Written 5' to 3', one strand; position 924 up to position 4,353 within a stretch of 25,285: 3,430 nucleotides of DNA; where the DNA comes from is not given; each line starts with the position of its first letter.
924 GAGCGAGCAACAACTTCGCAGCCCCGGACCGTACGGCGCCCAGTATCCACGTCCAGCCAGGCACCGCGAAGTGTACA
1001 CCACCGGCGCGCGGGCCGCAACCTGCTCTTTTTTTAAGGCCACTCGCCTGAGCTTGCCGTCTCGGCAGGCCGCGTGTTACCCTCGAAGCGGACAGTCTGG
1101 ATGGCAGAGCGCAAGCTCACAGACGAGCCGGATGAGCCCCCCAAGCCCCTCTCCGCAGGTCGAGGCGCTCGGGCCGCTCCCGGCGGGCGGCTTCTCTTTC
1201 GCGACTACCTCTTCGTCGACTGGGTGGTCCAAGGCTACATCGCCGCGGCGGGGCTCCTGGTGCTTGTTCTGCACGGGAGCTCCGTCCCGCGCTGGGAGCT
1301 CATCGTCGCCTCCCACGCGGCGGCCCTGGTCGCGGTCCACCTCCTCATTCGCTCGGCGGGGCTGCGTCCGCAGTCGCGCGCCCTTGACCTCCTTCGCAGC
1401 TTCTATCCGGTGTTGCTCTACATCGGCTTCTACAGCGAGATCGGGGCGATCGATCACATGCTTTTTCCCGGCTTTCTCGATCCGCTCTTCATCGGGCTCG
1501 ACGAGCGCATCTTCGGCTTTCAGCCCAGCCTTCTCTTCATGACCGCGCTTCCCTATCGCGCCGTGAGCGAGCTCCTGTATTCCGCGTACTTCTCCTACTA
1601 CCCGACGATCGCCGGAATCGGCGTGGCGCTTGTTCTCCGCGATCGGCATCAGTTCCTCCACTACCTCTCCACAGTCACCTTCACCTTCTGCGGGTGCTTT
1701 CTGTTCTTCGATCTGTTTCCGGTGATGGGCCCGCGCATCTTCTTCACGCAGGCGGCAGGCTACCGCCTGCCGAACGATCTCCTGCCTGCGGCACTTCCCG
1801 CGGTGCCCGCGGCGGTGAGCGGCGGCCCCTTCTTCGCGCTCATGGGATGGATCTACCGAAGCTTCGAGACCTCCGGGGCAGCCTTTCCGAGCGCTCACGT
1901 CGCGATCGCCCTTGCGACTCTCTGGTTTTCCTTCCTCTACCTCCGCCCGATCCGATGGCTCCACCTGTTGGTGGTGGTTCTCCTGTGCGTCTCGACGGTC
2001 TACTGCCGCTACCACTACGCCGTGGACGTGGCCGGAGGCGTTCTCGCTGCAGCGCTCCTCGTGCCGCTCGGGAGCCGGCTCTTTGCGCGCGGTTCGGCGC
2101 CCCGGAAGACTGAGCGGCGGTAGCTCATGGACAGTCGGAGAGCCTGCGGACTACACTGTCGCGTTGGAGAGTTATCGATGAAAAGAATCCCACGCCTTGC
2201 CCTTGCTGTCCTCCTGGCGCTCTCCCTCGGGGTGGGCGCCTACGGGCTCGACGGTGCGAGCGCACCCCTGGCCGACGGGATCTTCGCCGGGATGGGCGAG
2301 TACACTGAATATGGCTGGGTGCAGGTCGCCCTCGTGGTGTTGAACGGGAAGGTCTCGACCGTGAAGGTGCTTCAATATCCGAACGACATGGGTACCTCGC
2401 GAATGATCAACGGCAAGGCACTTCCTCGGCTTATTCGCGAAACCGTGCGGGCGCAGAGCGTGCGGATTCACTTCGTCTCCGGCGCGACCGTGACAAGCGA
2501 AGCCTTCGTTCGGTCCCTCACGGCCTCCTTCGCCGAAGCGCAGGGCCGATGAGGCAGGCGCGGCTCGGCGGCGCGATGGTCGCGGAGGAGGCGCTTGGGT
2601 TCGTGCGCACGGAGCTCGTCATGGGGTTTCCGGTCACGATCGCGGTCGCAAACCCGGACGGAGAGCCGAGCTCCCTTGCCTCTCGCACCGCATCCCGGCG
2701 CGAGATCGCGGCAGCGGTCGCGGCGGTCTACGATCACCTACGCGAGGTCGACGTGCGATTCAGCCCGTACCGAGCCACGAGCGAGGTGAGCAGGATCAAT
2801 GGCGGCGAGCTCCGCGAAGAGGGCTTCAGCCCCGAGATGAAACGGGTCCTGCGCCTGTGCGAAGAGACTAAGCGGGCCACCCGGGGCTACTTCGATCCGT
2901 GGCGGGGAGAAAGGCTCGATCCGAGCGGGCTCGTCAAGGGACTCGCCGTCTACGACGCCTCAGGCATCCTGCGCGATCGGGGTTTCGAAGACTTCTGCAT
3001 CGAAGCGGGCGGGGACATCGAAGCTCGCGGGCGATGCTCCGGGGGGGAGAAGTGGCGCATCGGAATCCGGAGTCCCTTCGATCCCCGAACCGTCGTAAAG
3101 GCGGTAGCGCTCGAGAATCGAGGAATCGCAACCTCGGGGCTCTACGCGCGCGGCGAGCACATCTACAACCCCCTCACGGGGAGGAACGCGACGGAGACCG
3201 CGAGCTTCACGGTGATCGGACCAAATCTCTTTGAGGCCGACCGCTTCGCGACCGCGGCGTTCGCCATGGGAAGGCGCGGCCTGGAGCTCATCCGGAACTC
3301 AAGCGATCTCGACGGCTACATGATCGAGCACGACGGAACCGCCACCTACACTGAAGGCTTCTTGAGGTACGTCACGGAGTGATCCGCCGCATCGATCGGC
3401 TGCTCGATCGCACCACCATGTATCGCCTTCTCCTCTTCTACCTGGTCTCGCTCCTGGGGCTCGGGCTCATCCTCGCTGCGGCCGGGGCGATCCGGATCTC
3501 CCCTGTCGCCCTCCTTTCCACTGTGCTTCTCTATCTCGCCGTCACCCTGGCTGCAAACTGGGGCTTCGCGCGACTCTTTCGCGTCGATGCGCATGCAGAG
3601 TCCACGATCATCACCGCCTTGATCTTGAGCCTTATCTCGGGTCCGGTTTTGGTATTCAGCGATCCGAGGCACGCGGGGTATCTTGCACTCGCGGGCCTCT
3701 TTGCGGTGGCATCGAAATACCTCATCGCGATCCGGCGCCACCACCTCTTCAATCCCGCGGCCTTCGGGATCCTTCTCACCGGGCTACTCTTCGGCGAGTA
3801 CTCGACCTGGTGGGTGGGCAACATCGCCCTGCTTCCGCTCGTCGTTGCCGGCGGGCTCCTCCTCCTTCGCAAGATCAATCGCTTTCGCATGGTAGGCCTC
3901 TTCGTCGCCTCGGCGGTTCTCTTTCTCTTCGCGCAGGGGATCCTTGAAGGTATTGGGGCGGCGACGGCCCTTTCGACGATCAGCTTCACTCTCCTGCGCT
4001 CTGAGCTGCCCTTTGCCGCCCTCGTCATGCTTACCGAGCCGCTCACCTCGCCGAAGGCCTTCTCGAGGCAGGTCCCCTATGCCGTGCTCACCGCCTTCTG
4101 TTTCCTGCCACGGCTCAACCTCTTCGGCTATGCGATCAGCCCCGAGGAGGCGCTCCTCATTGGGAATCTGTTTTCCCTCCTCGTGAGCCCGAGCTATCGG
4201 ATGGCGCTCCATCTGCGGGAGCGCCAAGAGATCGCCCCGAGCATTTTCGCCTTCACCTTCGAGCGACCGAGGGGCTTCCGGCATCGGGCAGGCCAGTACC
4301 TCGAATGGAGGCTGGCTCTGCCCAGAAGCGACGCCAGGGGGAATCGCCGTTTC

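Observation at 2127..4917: Compact, translationally coupled flavinylation-dependent electron-transfer module: FMN_bind (SGAT) - ApbE - RnfD/NqrB-like::FNR fusion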

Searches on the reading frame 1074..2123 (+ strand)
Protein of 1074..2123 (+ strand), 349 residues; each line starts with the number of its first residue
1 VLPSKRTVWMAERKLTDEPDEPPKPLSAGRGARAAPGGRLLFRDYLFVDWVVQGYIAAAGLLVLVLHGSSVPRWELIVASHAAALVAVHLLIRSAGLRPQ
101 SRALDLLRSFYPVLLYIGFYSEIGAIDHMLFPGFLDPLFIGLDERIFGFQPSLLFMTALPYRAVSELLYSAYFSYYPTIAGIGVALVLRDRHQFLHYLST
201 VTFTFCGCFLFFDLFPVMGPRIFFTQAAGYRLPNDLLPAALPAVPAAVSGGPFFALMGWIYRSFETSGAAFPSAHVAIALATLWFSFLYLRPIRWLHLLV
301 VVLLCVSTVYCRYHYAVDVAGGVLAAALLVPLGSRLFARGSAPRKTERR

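Call 3: search_protein_families(library=pfam, proteins=[window:1074-2123:+], max_evalue=0.01)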
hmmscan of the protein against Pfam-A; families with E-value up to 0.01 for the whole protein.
window:1074-2123:+ (349 aa): 3 families
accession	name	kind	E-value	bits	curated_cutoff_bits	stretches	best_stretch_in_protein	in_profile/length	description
PF14378.12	PAP2_3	-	9.8e-18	65.1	27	1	148-329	11-187/190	PAP2 superfamily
PF01569.27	PAP2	-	3.2e-09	37.1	27.2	1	261-334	37-122/130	PAP2 superfamily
PF14360.12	PAP2_C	-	0.0008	20.4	27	1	273-329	8-68/74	PAP2 superfamily C-terminal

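Call 4: search_protein_families(library=ncbifam, proteins=[window:1074-2123:+], max_evalue=0.01)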
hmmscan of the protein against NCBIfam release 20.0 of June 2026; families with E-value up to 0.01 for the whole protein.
window:1074-2123:+ (349 aa): 0 families

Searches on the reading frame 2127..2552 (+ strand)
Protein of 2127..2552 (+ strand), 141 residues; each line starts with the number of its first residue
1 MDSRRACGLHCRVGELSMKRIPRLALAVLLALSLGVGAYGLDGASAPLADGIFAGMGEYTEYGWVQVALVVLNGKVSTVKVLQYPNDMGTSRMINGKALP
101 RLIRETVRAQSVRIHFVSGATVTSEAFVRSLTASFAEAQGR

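Call 3: search_protein_families(library=pfam, proteins=[window:2127-2552:+], max_evalue=0.01)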
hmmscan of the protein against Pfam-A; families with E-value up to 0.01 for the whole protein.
window:2127-2552:+ (141 aa): 1 family
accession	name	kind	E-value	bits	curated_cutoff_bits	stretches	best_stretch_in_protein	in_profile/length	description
PF04205.19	FMN_bind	-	6.3e-05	24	22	1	63-132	4-73/77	FMN-binding domain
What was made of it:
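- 2178..2552 (+): FMN_bind (NqrC/RnfG-like) subunit, 124 aa. It has an N-terminal signal-anchor (MKRIPR-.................) followed by the FMN-binding domain. The longest ORF starts at 2127, but 2178 is the likely start. Pfam PF04205, 24.0 bits (cut-off 22) (call 3).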

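Call 4: search_protein_families(library=ncbifam, proteins=[window:2127-2552:+], max_evalue=0.01)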
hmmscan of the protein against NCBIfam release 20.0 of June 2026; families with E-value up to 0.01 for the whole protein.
window:2127-2552:+ (141 aa): 0 families

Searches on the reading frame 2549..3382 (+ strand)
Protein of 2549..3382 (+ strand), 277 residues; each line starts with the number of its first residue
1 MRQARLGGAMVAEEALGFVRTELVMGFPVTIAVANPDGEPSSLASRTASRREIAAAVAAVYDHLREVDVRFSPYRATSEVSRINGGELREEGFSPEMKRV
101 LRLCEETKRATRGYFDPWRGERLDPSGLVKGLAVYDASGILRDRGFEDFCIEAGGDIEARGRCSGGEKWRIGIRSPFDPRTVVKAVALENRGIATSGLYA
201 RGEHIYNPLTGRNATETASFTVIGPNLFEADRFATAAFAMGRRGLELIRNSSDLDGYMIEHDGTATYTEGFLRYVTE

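Call 3: search_protein_families(library=pfam, proteins=[window:2549-3382:+], max_evalue=0.01)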
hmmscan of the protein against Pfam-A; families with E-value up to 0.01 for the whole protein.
window:2549-3382:+ (277 aa): 1 family
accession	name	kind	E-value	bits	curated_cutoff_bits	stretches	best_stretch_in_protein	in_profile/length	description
PF02424.20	ApbE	-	1.9e-39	136.2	25.6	2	122-255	125-263/266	ApbE family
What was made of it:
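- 2549..3382 (+): ApbE-family FAD:protein FMN transferase, 277 aa, with no signal peptide or lipobox. Pfam PF02424, 136.2 bits (call 3).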

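Call 4: search_protein_families(library=ncbifam, proteins=[window:2549-3382:+], max_evalue=0.01)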
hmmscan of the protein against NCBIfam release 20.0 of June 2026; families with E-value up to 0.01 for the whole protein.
window:2549-3382:+ (277 aa): 1 family
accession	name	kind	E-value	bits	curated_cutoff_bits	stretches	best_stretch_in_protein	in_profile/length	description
NF007774.0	PRK10461.1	equivalog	1.5e-14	53.6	498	1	124-265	182-333/351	FAD:protein FMN transferase ApbE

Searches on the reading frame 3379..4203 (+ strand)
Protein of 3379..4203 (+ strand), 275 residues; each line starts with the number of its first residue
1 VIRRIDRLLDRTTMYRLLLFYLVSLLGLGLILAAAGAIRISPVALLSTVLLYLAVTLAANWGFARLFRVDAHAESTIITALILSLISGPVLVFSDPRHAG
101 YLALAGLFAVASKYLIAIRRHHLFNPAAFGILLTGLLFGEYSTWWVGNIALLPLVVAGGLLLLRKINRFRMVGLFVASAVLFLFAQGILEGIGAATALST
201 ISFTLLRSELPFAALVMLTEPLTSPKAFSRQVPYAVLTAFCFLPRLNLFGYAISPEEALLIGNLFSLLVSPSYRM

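Call 17: search_solved_structures(query=window:3379-4203:+, max_evalue=10, show_alignments=3)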
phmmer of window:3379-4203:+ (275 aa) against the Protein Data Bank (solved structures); distinct sequences matched with E-value up to 10: 1.
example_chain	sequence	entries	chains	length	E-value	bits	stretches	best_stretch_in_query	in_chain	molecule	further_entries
3k33_A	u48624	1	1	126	0.61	13.2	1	99-137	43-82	Death on curing protein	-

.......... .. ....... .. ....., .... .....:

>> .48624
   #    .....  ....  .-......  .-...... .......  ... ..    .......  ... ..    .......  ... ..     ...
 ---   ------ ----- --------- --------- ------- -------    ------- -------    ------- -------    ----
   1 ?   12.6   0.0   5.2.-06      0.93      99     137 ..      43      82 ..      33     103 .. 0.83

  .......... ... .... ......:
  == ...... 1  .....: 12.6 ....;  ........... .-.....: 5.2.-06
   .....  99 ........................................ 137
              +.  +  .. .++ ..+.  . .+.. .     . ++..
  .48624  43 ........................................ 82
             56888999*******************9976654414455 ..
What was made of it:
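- Tried and rejected: A single-sequence search of the PDB with the membrane domain alone found nothing relevant (best hit was an unrelated Doc protein, E 0.61; call 17).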

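Call 52: search_protein_representatives(protein=window:3379-4194:+)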
Query: 272 residues. Proteins with E-value up to 0.001 (for the whole library): 1219; up to 1e-10: 667; up to 1e-30: 163. The best 150 are listed.
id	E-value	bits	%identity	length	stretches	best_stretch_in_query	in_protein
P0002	1.3e-115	402.2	73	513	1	1-271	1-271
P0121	9.3e-66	238.8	47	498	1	5-271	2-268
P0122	1.9e-63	231.2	48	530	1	7-269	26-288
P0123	1.0e-56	209.1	45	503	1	5-271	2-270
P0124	1.7e-51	192.0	43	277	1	17-267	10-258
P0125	5.6e-50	187.1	43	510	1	5-270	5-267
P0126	4.9e-49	184.0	42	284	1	1-271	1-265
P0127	1.1e-48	182.9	44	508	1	2-271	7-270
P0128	1.3e-47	179.3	41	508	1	5-271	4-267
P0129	3.6e-47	177.9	43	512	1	4-271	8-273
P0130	7.5e-47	176.8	42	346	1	1-271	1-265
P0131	9.5e-47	176.5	40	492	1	1-271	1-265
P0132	1.4e-46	175.9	39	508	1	2-271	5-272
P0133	5.1e-46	174.1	42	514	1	2-270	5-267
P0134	1.8e-45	172.3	43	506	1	1-271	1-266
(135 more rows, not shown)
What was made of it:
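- The N-terminal domain alone finds 1219 50%-identity cluster representatives at E<=1e-3, and most of the 150 listed are about 500 aa long (call 52).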
